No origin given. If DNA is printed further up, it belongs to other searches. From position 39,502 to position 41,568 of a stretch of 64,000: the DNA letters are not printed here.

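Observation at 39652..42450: LicC-LicA-like fused kinase/cytidylyltransferase next to a TagF-like transferase suggests CDP-alcohol-dependent phospho-substituent decoration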

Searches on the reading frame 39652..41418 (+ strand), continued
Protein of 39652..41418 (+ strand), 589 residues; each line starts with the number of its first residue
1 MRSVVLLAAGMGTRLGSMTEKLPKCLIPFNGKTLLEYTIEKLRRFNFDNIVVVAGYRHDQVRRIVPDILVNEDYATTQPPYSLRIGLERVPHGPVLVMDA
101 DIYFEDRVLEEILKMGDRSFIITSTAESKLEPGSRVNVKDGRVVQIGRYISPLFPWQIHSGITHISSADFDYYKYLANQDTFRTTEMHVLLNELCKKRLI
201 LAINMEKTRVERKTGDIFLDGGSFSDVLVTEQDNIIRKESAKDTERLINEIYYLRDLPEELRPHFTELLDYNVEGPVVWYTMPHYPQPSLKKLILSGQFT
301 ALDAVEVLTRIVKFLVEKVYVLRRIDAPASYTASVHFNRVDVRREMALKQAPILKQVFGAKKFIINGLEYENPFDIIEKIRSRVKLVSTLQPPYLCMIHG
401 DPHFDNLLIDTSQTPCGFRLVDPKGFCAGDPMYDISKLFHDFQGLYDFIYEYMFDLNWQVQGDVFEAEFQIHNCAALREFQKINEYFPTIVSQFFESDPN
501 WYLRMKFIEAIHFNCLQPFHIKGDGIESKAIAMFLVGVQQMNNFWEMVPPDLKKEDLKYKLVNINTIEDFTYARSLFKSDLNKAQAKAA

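Call 23: find_encoding_contigs(protein=P0003, flank=10000, max_places=2)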
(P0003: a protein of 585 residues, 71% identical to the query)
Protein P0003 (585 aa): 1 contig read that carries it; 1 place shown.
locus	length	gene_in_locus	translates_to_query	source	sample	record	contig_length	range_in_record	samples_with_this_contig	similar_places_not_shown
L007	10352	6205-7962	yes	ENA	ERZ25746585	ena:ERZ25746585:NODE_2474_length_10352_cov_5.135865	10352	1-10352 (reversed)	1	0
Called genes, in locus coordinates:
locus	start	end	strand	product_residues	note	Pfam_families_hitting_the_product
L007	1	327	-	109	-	?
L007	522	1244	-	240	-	PF08241:Methyltransf_11 (weak)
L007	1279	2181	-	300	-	PF05050:Methyltransf_21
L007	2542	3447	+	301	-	PF01061:ABC2_membrane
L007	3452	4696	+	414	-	PF00005:ABC_tran, PF13304:AAA_21 (faint)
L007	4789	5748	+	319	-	PF01073:3Beta_HSD (weak), PF01370:Epimerase, PF04321:RmlD_sub_bind, PF07993:NAD_binding_4 (faint), PF16363:GDP_Man_Dehyd, PF02719:Polysacc_synt_2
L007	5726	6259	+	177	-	PF00702:Hydrolase (faint), PF08282:Hydrolase_3 (weak)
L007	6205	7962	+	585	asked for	PF00483:NTP_transferase, PF12804:NTP_transf_3, PF01636:APH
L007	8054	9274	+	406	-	PF04464:Glyphos_transf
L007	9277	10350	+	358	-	?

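Call 50: search_solved_structures(query=L004:8575-9495:+, max_evalue=0.00001)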
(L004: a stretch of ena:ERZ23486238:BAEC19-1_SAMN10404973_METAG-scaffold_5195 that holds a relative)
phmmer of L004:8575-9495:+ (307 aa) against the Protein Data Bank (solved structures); distinct sequences matched with E-value up to 0.00001: 19.
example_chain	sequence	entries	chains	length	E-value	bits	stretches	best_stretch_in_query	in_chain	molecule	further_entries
4ndn_E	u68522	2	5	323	3.1e-35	125.1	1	17-292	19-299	Methionine adenosyltransferase 2 subunit beta | Isoform 2 of Methionine adenosyltransferase 2 subunit beta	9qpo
4ktt_E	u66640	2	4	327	3.3e-35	125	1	17-292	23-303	Methionine adenosyltransferase 2 subunit beta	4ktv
30gd_E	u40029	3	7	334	3.6e-35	124.9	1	17-292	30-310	Isoform 1 of Methionine adenosyltransferase 2 subunit beta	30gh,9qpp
2ydx_A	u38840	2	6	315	4.8e-35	124.5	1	18-292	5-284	METHIONINE ADENOSYLTRANSFERASE 2 SUBUNIT BETA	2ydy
2ggs_A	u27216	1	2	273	2.4e-29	105.8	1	18-281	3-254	273aa long hypothetical dTDP-4-dehydrorhamnose reductase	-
9gpi_D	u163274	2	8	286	2.7e-24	89.2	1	17-303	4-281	dTDP-4-dehydrorhamnose reductase, putative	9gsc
1vl0_A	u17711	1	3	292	7.9e-24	87.7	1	17-278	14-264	DTDP-4-dehydrorhamnose reductase, rfbD ortholog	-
3sc6_A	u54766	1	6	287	3.6e-22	82.2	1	18-275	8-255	dTDP-4-dehydrorhamnose reductase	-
8g22_A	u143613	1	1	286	2.3e-20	76.3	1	18-288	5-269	dTDP-4-dehydrorhamnose reductase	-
5u9c_A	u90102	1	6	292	1e-18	70.9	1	45-282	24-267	dTDP-4-dehydrorhamnose Reductase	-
4wpg_A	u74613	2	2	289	2e-17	66.6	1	52-288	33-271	dTDP-4-dehydrorhamnose reductase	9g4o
1kbz_A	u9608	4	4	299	4.1e-12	49.2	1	60-251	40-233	dTDP-glucose oxidoreductase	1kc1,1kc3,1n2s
6bwl_A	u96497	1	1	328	6.6e-11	45.2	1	55-180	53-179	Pal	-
8ctr_A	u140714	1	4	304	7.7e-11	45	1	57-282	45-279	dTDP-4-dehydrorhamnose reductase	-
6kv9_A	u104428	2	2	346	4.1e-10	42.7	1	18-277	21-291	MoeE5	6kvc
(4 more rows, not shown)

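Call 51: search_protein_families(library=ncbifam, proteins=[L004:8575-9495:+, L007:4789-5745:+, L001:9204-10001:+, L006:1184-1984:+, L003:9112-10026:+, L001:11781-12362:+, L007:8054-9271:+, L004:9522-10001:+], max_evalue=0.000001)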
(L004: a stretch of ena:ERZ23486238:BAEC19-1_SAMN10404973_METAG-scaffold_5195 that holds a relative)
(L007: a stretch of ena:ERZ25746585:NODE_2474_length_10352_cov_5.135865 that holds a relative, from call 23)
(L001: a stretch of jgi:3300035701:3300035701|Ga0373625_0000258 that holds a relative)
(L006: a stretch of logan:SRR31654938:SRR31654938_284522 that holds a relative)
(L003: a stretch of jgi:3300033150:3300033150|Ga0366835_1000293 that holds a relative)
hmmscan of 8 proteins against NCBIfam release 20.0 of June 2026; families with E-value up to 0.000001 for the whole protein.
L004:8575-9495:+ (307 aa): 9 families
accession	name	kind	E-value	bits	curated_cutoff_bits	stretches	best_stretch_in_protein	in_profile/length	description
TIGR01214.1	rmlD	equivalog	2.6e-52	177.7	224.05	1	17-300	1-281/285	dTDP-4-dehydrorhamnose reductase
NF007440.0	PRK09987.1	equivalog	3.6e-15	56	308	1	59-249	39-231/299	dTDP-4-dehydrorhamnose reductase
TIGR01181.1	dTDP_gluc_dehyt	equivalog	3.8e-12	45.9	365.1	1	49-299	48-306/321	dTDP-glucose 4,6-dehydratase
TIGR01179.1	galE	equivalog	7.2e-11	41.5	262.3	1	31-182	28-180/332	UDP-glucose 4-epimerase GalE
NF042423.1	oxyalk_red_Shew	equivalog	1.5e-09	37.4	580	1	17-225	10-222/331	2-alkyl-3-oxoalkanoate reductase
NF042422.1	oxyalk_red_OleD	equivalog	6.2e-09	35.7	580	1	17-217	2-209/329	2-alkyl-3-oxoalkanoate reductase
TIGR02197.1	heptose_epim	equivalog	1.7e-08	34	274.6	1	18-236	1-244/316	ADP-glyceromanno-heptose 6-epimerase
TIGR03466.1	HpnA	hypoth_equivalog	3.2e-07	29.6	367.65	1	17-163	2-156/327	hopanoid-associated sugar epimerase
NF043036.1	ErythonDh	equivalog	3.7e-07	29.7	325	0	18-161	3-162/321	D-erythronate dehydrogenase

L007:4789-5745:+ (319 aa): 7 families
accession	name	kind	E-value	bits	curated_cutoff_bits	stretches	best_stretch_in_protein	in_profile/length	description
TIGR01214.1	rmlD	equivalog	3.7e-58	196.9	224.05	1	19-297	3-281/285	dTDP-4-dehydrorhamnose reductase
NF007440.0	PRK09987.1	equivalog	2.3e-20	73.1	308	1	57-280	40-272/299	dTDP-4-dehydrorhamnose reductase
TIGR01181.1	dTDP_gluc_dehyt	equivalog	2.2e-07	30.3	365.1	1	47-243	49-255/321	dTDP-glucose 4,6-dehydratase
NF042423.1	oxyalk_red_Shew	equivalog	6.7e-07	28.7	580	1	16-220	9-219/331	2-alkyl-3-oxoalkanoate reductase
TIGR01179.1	galE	equivalog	7.7e-07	28.2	262.3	0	49-155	48-155/332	UDP-glucose 4-epimerase GalE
TIGR01746.1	Thioester-redct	subfamily_domain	8.2e-07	28.6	213.35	0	98-245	112-277/371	thioester reductase domain-containing protein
NF005754.0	PRK07578.1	equivalog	9.1e-07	28.9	167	0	19-127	4-104/200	short chain dehydrogenase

L001:9204-10001:+ (266 aa): 9 families
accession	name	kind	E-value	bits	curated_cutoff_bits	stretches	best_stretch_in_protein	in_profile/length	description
TIGR01214.1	rmlD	equivalog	2.6e-46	158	224.05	1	2-220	1-228/285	dTDP-4-dehydrorhamnose reductase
NF007440.0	PRK09987.1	equivalog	5.9e-18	65.2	308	1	1-160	1-168/299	dTDP-4-dehydrorhamnose reductase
NF043036.1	ErythonDh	equivalog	6.2e-13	48.6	325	1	33-134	59-161/321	D-erythronate dehydrogenase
TIGR02197.1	heptose_epim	equivalog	7.2e-12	45.1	274.6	1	3-134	1-150/316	ADP-glyceromanno-heptose 6-epimerase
TIGR01181.1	dTDP_gluc_dehyt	equivalog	8.3e-12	44.8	365.1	1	33-227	57-271/321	dTDP-glucose 4,6-dehydratase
TIGR01179.1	galE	equivalog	2.9e-10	39.5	262.3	1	33-137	54-160/332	UDP-glucose 4-epimerase GalE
NF042423.1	oxyalk_red_Shew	equivalog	6.8e-09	35.2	580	1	2-135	10-158/331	2-alkyl-3-oxoalkanoate reductase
TIGR01746.1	Thioester-redct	subfamily_domain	7.4e-08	32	213.35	0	51-136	90-180/371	thioester reductase domain-containing protein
TIGR02622.1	CDP_4_6_dhtase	equivalog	1.5e-07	30.9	278.45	1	19-135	46-167/352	CDP-glucose 4,6-dehydratase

L006:1184-1984:+ (267 aa): 2 families
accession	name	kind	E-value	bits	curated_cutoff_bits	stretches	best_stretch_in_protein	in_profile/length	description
TIGR01214.1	rmlD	equivalog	3.4e-20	72.3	224.05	1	4-100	2-99/285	dTDP-4-dehydrorhamnose reductase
NF007440.0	PRK09987.1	equivalog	1.4e-08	34.4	308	1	2-179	1-197/299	dTDP-4-dehydrorhamnose reductase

L003:9112-10026:+ (305 aa): 8 families
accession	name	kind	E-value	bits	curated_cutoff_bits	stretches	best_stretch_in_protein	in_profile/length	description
TIGR01214.1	rmlD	equivalog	7.4e-47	159.8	224.05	1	2-269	1-265/285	dTDP-4-dehydrorhamnose reductase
NF007440.0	PRK09987.1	equivalog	5.8e-16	58.7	308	1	1-231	1-230/299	dTDP-4-dehydrorhamnose reductase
TIGR02197.1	heptose_epim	equivalog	2e-14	53.5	274.6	1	4-218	2-243/316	ADP-glyceromanno-heptose 6-epimerase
TIGR01179.1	galE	equivalog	3.3e-11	42.6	262.3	1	37-145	50-159/332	UDP-glucose 4-epimerase GalE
NF042423.1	oxyalk_red_Shew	equivalog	6.2e-10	38.6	580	1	2-181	10-195/331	2-alkyl-3-oxoalkanoate reductase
NF043036.1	ErythonDh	equivalog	9.5e-10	38.2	325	1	38-142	56-160/321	D-erythronate dehydrogenase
TIGR02622.1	CDP_4_6_dhtase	equivalog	2.2e-08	33.6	278.45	1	38-140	58-163/352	CDP-glucose 4,6-dehydratase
TIGR01181.1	dTDP_gluc_dehyt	equivalog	1.8e-07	30.6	365.1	1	38-237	54-263/321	dTDP-glucose 4,6-dehydratase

L001:11781-12362:+ (194 aa): 1 family
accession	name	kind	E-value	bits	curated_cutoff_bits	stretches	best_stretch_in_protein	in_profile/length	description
NF045866.1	GGPL_Ptran_Mf1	equivalog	7.2e-13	49.2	225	1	4-51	3-50/240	diacylglycerol cholinephosphotransferase Mf1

L007:8054-9271:+ (406 aa): 0 families

L004:9522-10001:+ (160 aa): 9 families
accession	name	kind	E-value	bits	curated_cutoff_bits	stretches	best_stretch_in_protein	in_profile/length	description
TIGR01670.1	KdsC-phosphatas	subfamily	5e-29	101.2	106.95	1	7-156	1-153/154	3-deoxy-D-manno-octulosonate 8-phosphate phosphatase, YrbI family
NF058599.1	KDN-9-PPhBT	equivalog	5.8e-27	94.8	180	1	7-153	2-151/152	3-deoxy-D-glycero-D-galacto-nonulopyranosonate 9-phosphatase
NF007019.0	PRK09484.1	equivalog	5.2e-26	91.4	208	1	2-157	20-178/187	3-deoxy-manno-octulosonate-8-phosphatase KdsC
TIGR02726.1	phenyl_P_delta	equivalog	3.3e-25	89.2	281.95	1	3-159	3-162/169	phenylphosphate carboxylase subunit delta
TIGR01662.1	HAD-SF-IIIA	subfamily_domain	3.7e-12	46.5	44.6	1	8-114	1-131/141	HAD-IIIA family hydrolase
NF002245.0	PRK01158.1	equivalog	5.8e-11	42.1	198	1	76-153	154-230/233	phosphoglycolate phosphatase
TIGR00099.1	Cof-subfamily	subfamily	4.1e-10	39.7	137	1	79-138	188-247/256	Cof-type HAD-IIB family hydrolase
TIGR01487.1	Pglycolate_arch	equivalog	4.2e-07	30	122.75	0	79-144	147-212/215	phosphoglycolate phosphatase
NF045966.1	YcsE_rel_Pase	equivalog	6.7e-07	29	220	0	78-145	190-257/265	YcsE-related riboflavin metabolism phosphatase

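Call 82: search_protein_families(library=pfam, proteins=[P0013, P0011, P0012], max_evalue=0.001)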
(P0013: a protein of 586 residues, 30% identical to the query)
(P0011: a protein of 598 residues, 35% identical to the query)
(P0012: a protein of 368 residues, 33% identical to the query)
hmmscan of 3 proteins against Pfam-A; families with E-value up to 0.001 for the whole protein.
P0013 (586 aa): 5 families
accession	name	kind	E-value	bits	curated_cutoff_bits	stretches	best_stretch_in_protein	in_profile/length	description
PF01636.29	APH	-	2e-17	64.2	23.2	1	312-529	2-235/239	Phosphotransferase enzyme family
PF01633.27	Choline_kinase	-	5.3e-17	62.5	29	1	312-506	1-210/300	Choline/ethanolamine kinase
PF12804.13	NTP_transf_3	-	9.2e-13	49.1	27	1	69-169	1-96/160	MobA-like NTP transferase domain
PF00483.29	NTP_transferase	-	1.5e-08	34.9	21.2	1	69-173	2-115/245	Nucleotidyl transferase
PF01128.25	IspD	-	1.6e-05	25.2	27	1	69-142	3-75/221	2-C-methyl-D-erythritol 4-phosphate cytidylyltransferase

P0011 (598 aa): 3 families
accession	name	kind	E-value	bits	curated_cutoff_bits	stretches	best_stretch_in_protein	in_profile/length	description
PF12804.13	NTP_transf_3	-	1.8e-18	67.7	27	1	363-495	1-125/160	MobA-like NTP transferase domain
PF00266.25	Aminotran_5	-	2.8e-17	63.2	21.5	1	30-327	36-342/371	Aminotransferase class-V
PF00483.29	NTP_transferase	-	0.0001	22.5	21.2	1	363-480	2-122/245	Nucleotidyl transferase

P0012 (368 aa): 6 families
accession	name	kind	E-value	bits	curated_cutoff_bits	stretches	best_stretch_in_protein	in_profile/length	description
PF12804.13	NTP_transf_3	-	1.2e-14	55.2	27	1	121-242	1-125/160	MobA-like NTP transferase domain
PF00483.29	NTP_transferase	-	2.9e-12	47.1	21.2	1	120-221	1-114/245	Nucleotidyl transferase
PF13560.12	HTH_31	-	7.9e-09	36.1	27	1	6-58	2-54/64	Helix-turn-helix domain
PF01381.28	HTH_3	-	1.4e-06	28.6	23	1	10-58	1-48/55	Helix-turn-helix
PF12844.13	HTH_19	-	0.00047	20.4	30.2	0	7-60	1-53/64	Helix-turn-helix domain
PF01128.25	IspD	-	0.00089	19.5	27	0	121-171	3-50/221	2-C-methyl-D-erythritol 4-phosphate cytidylyltransferase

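Call 102: list_cluster_members(proteins=[P0001, P0002, P0163, P0170])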
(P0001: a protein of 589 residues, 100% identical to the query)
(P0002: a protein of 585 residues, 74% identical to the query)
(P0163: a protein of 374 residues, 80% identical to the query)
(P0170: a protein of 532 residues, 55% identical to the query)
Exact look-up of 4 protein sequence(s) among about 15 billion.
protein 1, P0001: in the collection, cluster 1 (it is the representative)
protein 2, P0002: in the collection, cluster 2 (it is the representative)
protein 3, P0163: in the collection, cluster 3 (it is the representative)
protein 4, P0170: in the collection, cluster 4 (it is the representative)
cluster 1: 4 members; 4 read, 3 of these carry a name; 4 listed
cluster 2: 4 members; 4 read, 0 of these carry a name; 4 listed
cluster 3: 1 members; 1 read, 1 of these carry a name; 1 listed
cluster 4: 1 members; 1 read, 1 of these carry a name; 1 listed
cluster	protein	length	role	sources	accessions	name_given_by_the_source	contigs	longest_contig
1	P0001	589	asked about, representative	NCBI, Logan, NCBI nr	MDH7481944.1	MAG: NTP transferase domain-containing protein [Armatimonadota bacterium] | NTP transferase domain-containing protein [Armatimonadota bacterium]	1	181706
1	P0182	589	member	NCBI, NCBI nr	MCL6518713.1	MAG: NTP transferase domain-containing protein [Armatimonadetes bacterium] | NTP transferase domain-containing protein [Armatimonadota bacterium]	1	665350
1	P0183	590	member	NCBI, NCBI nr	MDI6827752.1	MAG: NTP transferase domain-containing protein [Armatimonadota bacterium] | NTP transferase domain-containing protein [Armatimonadota bacterium]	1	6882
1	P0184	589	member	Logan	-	-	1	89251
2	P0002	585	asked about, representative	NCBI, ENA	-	-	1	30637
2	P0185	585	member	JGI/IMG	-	-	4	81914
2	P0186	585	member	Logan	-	-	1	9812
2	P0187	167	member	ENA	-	-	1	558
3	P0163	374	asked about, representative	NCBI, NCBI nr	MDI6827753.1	MAG: CDP-glycerol glycerophosphotransferase family protein, partial [Armatimonadota ... | CDP-glycerol glycerophosphotransferase family protein [Armatimonadota bacterium]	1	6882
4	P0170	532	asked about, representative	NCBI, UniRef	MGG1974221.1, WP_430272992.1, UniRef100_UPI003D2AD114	CDP-glycerol glycerophosphotransferase family protein [Pseudomonas aeruginosa] | CDP-glycerol glycerophosphotransferase family protein n=1 Tax=Pseudomonas aeruginosa ...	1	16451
